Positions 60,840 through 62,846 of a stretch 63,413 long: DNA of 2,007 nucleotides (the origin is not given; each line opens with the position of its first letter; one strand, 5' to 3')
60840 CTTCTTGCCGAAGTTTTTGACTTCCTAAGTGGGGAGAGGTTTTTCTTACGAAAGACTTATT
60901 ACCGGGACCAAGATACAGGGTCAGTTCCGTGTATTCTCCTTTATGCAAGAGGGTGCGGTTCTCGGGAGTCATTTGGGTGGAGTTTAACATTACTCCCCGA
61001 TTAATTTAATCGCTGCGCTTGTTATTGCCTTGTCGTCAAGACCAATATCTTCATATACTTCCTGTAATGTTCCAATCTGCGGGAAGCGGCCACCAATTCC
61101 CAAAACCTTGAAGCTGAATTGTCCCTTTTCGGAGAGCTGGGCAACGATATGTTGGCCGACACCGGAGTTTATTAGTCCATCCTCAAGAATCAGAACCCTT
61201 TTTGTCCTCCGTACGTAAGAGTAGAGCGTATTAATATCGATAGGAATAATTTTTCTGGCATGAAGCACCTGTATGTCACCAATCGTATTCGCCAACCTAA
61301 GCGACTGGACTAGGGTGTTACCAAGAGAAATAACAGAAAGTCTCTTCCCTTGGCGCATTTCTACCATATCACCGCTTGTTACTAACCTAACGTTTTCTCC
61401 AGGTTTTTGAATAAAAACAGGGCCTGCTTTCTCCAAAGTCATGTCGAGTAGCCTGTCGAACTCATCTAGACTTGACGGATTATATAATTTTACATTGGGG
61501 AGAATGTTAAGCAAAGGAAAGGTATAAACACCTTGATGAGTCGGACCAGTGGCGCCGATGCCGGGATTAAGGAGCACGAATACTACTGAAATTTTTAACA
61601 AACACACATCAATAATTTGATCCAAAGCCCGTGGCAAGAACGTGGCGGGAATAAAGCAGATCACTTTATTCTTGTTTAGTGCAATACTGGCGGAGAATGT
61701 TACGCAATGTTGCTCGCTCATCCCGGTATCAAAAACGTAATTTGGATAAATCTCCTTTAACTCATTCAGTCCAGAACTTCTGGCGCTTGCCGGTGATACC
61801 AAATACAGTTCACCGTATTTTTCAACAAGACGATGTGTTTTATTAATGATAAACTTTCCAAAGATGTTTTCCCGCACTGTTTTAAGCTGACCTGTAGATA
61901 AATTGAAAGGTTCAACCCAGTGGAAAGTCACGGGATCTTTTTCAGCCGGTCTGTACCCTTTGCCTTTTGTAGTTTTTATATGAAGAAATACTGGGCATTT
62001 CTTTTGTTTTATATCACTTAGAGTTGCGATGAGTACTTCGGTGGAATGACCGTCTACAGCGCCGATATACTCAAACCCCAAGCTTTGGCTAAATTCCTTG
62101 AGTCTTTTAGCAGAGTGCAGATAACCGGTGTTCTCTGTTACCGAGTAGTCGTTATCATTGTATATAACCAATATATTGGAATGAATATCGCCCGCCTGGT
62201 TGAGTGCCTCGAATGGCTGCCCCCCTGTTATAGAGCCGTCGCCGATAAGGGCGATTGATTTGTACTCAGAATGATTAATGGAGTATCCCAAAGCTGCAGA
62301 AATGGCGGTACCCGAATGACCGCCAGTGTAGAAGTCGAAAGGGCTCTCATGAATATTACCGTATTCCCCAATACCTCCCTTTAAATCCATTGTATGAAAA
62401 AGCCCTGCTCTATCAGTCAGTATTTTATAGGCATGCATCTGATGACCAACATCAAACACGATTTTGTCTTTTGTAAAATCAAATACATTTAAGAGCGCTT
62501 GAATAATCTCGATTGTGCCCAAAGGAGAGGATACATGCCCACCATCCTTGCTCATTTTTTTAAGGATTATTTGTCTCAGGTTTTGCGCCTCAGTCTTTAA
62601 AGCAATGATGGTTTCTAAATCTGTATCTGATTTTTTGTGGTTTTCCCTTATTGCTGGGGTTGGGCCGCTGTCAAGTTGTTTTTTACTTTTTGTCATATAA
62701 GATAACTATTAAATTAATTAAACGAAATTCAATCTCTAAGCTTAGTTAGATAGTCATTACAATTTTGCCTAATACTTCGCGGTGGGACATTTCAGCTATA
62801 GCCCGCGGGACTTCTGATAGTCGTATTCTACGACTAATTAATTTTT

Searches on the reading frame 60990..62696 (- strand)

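Call 88: search_protein_families(library=pfam, proteins=[window:60990-62696:-], max_evalue=0.00001)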
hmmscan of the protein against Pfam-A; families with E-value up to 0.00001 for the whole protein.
window:60990-62696:- (568 aa): 4 families
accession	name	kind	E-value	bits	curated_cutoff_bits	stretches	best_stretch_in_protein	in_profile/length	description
PF13292.11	DXP_synthase_N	-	6.1e-64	216.4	21.2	2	32-195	17-184/274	1-deoxy-D-xylulose-5-phosphate synthase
PF02779.29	Transket_pyr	-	3.7e-20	72.7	27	1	289-435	15-171/174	Transketolase, pyrimidine binding domain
PF02780.25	Transketolase_C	-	5.1e-14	52.7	25.9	1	444-558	3-124/124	Transketolase, C-terminal domain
PF00456.26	Transketolase_N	-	1.6e-06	27.8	22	1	145-248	145-249/334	Transketolase, thiamine diphosphate binding domain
